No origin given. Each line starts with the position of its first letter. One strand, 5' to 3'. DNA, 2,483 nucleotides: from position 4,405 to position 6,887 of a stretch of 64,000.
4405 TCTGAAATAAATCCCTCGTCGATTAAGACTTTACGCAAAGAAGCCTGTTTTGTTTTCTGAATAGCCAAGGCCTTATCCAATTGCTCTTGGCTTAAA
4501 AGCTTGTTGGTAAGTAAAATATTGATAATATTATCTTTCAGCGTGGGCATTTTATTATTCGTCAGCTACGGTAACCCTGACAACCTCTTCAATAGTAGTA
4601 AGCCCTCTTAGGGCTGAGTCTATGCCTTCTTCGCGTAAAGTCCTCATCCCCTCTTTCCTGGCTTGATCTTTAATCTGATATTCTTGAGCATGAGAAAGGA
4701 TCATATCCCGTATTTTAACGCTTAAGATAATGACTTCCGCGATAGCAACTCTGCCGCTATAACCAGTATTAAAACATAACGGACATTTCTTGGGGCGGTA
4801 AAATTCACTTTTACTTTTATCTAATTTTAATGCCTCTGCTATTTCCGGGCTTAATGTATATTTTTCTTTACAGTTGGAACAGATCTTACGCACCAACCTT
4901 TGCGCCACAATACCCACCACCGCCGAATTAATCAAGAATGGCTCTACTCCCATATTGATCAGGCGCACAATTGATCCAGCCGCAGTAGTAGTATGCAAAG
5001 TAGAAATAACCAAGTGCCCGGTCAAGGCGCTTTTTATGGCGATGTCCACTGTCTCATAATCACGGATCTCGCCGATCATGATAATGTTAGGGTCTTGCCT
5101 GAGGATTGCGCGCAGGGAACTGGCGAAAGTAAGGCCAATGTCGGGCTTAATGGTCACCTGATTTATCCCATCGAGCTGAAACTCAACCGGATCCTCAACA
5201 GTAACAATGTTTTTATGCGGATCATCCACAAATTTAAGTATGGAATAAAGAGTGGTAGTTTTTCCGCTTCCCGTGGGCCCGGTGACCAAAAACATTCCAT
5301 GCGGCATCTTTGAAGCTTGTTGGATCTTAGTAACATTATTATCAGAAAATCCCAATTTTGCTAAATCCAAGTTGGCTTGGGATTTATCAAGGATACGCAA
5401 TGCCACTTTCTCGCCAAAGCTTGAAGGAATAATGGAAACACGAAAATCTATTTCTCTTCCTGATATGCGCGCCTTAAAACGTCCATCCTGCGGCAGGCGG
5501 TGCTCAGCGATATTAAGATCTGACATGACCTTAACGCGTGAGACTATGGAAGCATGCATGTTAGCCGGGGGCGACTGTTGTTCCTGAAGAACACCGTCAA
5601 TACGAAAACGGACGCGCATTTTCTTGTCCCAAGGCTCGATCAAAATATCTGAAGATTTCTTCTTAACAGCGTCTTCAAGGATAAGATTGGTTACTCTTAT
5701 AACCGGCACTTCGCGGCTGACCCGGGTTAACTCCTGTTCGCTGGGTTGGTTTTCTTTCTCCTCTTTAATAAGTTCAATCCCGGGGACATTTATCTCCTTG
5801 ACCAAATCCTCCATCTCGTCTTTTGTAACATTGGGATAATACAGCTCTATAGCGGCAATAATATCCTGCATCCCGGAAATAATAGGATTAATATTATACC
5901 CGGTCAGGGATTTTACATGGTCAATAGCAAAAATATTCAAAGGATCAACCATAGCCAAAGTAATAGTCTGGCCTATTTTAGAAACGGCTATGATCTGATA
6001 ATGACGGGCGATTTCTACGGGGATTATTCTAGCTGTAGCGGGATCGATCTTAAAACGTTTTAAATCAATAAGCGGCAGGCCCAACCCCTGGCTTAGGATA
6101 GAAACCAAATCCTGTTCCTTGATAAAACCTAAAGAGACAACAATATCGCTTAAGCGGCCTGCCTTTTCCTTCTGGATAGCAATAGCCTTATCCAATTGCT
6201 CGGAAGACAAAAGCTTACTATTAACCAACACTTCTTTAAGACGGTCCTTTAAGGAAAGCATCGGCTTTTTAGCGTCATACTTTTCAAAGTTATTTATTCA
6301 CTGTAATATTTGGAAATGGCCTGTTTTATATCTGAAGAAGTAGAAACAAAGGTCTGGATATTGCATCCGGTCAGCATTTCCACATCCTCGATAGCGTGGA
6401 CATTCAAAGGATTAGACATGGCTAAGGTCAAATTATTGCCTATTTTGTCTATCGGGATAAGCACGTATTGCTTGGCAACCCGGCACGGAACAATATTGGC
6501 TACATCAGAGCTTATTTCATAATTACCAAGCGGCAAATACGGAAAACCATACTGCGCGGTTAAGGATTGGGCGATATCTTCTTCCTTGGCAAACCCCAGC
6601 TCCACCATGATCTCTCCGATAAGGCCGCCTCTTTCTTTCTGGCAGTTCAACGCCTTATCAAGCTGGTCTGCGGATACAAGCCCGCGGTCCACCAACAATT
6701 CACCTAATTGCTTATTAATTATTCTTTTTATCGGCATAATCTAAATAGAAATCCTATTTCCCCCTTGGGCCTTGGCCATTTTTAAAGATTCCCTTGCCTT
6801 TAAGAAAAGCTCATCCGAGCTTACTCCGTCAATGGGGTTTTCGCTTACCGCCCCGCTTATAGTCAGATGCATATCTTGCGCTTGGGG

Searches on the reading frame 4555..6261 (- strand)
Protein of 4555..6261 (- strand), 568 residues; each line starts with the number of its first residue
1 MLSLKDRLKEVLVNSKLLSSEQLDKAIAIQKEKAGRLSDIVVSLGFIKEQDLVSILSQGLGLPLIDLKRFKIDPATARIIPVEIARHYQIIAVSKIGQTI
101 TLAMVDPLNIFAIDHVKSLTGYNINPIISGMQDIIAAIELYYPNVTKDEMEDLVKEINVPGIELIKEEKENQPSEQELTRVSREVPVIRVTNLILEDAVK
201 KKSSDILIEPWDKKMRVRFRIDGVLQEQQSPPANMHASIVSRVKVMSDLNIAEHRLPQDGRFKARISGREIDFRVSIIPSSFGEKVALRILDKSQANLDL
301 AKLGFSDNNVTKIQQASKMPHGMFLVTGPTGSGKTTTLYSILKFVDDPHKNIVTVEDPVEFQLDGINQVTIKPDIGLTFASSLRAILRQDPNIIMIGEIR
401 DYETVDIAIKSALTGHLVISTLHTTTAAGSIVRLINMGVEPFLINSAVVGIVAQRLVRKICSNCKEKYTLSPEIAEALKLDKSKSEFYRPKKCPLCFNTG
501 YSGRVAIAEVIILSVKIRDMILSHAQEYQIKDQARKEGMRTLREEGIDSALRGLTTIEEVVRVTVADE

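Call 7: search_protein_families(library=pfam, proteins=[window:4555-6261:-], max_evalue=0.001)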
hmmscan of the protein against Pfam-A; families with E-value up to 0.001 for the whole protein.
window:4555-6261:- (568 aa): 3 families
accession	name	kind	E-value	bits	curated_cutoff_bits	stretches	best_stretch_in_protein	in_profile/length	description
PF00437.27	T2SSE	-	5.2e-138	460.2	24.9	1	184-562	5-370/370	Type II/IV secretion system protein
PF05157.20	MshEN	-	1.3e-18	67.2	23.1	1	60-144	1-86/90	MshEN domain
PF25199.1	nSTAND_NTPase5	-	0.0004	20.7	34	1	302-358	21-79/145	Novel STAND NTPase 5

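Call 61: search_protein_families(library=ncbifam, proteins=[window:4555-6261:-], max_evalue=1e-10)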
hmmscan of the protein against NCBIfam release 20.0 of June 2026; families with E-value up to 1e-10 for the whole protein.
window:4555-6261:- (568 aa): 16 families
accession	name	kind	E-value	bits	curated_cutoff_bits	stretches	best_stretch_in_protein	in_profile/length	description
TIGR02538.1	type_IV_pilB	equivalog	6.4e-186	619.3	675.65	1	8-565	2-563/564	type IV-A pilus assembly ATPase PilB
TIGR02533.1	type_II_gspE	equivalog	8.4e-182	605.2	630.25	1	79-564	3-486/486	type II secretion system ATPase GspE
NF007755.0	PRK10436.1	equivalog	8.7e-136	453.3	617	1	84-564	13-459/465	type II secretion system protein GspE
NF053534.1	T4PilAsmATPsTfpB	equivalog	1.1e-133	446.7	850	1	47-564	63-582/584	type IV pilus assembly ATPase TfpB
NF041000.1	ATPase_ComGA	equivalog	9.9e-75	251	300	1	194-458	3-266/267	competence type IV pilus ATPase ComGA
TIGR01420.1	pilT_fam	subfamily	6.3e-53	180.2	319.1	1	194-459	5-270/343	PilT/PilU family type 4a pilus ATPase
TIGR02525.1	plasmid_TraJ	equivalog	3.5e-28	98.6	368.3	1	319-437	147-272/372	plasmid transfer ATPase TraJ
TIGR02524.1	dot_icm_DotB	equivalog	3.7e-23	82.3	463.3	1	300-436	117-258/358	Dot/Icm type IV secretion system ATPase DotB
NF058587.1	archaellum_moto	equivalog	2.2e-17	63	550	1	325-436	279-395/527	archaellum flagellar ATPase motor FlaI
TIGR02782.1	TrbB_P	equivalog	1e-15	57.9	304.55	1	321-436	136-254/303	P-type conjugative transfer ATPase TrbB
TIGR03819.1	heli_sec_ATPase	hypoth_equivalog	2.6e-14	53.2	373.15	1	280-448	136-311/340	TadA family conjugal transfer-associated ATPase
TIGR02788.1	VirB11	equivalog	1.2e-13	50.8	249.95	1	324-439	147-267/308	P-type DNA transfer ATPase VirB11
NF010469.0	PRK13894.1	subfamily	1.8e-13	50.6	508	1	313-435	142-265/320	conjugal transfer ATPase TrbB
NF053729.1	c-di-GMP_motif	domain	5.3e-13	48.5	38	1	9-58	3-52/53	cyclic di-GMP-binding domain-containing protein, MshE-related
NF008411.1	PRK11234.1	equivalog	3.9e-12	45.4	1170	1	7-159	483-635/723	cyclic di-3',5'-guanylate-activated glycosyltransferase NfrB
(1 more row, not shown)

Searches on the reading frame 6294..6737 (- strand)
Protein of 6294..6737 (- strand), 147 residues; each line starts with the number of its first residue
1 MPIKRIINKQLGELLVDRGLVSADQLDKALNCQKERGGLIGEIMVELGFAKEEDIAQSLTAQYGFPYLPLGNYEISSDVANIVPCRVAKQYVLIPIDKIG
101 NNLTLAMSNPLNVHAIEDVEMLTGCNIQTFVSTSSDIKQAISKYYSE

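Call 7: search_protein_families(library=pfam, proteins=[window:6294-6737:-], max_evalue=0.001)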
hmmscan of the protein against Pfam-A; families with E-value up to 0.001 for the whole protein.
window:6294-6737:- (147 aa): 1 family
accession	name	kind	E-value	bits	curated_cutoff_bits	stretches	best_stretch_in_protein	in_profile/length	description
PF05157.20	MshEN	-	2e-18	66.6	23.1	1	63-146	1-85/90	MshEN domain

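Call 53: search_solved_structures(query=window:6294-6737:-, max_evalue=0.01, show_alignments=3)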
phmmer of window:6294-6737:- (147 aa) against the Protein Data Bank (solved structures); distinct sequences matched with E-value up to 0.01: 18.
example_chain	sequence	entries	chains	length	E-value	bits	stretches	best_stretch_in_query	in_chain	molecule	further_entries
6f8l_G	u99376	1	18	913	2.4e-47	163.5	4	4-147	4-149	Type IV pilus assembly protein PilF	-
5zfr_A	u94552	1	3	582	2e-29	105.5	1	9-146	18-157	Type IV pilus biogenesis ATPase PilB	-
6olj_C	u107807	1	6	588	6.1e-29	103.9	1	9-146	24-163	Type IV pilus biogenesis ATPase PilB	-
5tsg_B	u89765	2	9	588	6.2e-29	103.9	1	9-146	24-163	Type IV pilus biogenesis ATPase PilB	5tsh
3jc8_Ba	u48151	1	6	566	3.3e-28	101.6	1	10-147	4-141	Type IV-A pilus assembly ATPase PilB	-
9g1w_A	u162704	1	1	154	1e-21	80.5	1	3-147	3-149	Type IV pilus assembly ATPase PilB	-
5htl_A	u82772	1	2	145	2.3e-17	66.4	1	1-133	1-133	MSHA biogenesis protein MshE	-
6ejf_G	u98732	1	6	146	1.5e-14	57.4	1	9-145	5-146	Type IV pilus assembly protein PilF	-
6ejf_J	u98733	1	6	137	2.8e-07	33.8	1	10-117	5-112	Type IV pilus assembly protein PilF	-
8pdk_A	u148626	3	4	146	3.1e-07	33.6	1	10-117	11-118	c-di-GMP binding domain of the ATPase enzyme PilF | ATP-binding motif-containing protein pilF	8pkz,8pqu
8pfa_A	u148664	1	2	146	3.2e-07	33.6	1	10-117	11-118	c-di-GMP binding domain of the ATPase enzyme PilF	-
8pe0_A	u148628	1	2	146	5.7e-07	32.8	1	10-117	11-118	c-di-GMP binding domain of the ATPase enzyme PilF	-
9gl5_A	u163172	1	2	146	8.1e-07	32.3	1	10-117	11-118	ATP-binding motif-containing protein pilF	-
9glg_A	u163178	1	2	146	8.3e-07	32.3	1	10-117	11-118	ATP-binding motif-containing protein pilF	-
7lko_B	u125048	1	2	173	8.9e-07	32.2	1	53-144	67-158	Pilus biogenesis protein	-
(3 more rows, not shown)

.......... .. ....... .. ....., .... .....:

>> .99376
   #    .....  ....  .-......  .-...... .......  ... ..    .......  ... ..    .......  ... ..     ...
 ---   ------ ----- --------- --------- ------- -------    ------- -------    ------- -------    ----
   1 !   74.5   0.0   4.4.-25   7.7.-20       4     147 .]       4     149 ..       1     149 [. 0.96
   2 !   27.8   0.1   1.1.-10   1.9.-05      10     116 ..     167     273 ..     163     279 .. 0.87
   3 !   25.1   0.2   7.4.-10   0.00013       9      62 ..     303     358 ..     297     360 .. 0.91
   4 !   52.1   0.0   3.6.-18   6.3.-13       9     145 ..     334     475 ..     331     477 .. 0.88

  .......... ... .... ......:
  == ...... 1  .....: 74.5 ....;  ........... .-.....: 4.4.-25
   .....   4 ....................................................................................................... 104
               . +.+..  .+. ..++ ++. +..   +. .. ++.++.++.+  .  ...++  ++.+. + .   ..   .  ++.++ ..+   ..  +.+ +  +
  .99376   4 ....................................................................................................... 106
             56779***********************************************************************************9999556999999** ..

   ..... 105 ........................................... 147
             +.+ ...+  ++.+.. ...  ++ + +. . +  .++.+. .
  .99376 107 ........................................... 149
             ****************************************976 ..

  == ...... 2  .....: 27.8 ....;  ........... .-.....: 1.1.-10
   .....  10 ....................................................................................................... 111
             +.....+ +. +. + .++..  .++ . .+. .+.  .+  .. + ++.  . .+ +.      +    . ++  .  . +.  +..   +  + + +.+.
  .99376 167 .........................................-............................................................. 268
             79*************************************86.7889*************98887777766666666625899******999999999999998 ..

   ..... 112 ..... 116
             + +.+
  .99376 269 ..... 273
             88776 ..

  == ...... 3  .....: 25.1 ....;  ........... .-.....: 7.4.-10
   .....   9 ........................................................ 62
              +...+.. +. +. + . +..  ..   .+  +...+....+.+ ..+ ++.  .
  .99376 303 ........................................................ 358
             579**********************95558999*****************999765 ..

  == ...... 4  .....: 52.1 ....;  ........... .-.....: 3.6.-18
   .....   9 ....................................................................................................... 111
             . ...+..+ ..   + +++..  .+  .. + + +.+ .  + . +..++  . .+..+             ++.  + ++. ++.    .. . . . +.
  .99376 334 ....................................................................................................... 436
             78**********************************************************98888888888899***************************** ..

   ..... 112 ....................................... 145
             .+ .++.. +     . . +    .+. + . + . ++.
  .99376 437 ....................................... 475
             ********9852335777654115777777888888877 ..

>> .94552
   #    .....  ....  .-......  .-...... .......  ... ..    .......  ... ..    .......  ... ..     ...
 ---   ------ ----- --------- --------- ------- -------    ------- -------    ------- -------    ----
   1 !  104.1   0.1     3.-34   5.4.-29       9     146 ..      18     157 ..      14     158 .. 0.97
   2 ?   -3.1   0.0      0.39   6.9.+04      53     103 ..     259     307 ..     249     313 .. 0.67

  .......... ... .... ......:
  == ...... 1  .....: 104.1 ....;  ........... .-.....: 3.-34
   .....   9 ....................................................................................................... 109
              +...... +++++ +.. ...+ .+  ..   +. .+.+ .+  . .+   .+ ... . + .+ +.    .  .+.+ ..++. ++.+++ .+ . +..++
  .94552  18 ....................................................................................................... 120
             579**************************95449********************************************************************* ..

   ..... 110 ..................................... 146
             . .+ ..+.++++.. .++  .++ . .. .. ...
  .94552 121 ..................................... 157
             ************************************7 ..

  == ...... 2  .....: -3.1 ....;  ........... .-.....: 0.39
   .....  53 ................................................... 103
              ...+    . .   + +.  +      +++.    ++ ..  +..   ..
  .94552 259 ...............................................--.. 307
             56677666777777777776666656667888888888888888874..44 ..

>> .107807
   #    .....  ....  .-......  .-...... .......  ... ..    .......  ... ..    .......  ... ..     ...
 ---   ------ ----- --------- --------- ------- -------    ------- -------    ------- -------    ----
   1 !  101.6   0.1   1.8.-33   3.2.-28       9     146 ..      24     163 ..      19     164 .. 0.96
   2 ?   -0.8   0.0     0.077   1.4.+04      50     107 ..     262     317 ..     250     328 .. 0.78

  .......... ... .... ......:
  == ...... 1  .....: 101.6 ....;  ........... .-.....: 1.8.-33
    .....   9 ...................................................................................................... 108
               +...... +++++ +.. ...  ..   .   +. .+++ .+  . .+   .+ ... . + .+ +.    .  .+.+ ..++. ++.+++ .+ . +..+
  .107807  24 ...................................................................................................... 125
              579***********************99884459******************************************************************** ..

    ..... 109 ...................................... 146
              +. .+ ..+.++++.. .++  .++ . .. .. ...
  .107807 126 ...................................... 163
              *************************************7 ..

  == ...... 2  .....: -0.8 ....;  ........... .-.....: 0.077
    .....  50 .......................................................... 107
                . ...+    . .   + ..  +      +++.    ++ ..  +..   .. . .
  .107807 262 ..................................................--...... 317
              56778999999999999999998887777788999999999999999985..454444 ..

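Call 61: search_protein_families(library=ncbifam, proteins=[window:6294-6737:-], max_evalue=1e-10)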
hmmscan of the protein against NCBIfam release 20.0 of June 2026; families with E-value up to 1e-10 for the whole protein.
window:6294-6737:- (147 aa): 5 families
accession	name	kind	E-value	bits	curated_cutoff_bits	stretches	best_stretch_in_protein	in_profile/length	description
TIGR02538.1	type_IV_pilB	equivalog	4.8e-22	78.3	675.65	1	11-146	2-137/564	type IV-A pilus assembly ATPase PilB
NF053729.1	c-di-GMP_motif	domain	1.7e-17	62.9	38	1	10-62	1-53/53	cyclic di-GMP-binding domain-containing protein, MshE-related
NF012033.0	PRK15489.1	equivalog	3.8e-15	55.1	537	1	8-141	490-623/703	glycosyl transferase family protein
NF008411.1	PRK11234.1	equivalog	9.5e-15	54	1170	1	9-146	482-618/723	cyclic di-3',5'-guanylate-activated glycosyltransferase NfrB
TIGR03029.1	EpsG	equivalog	6e-11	42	313.8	1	9-79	3-73/274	chain length determinant protein tyrosine kinase EpsG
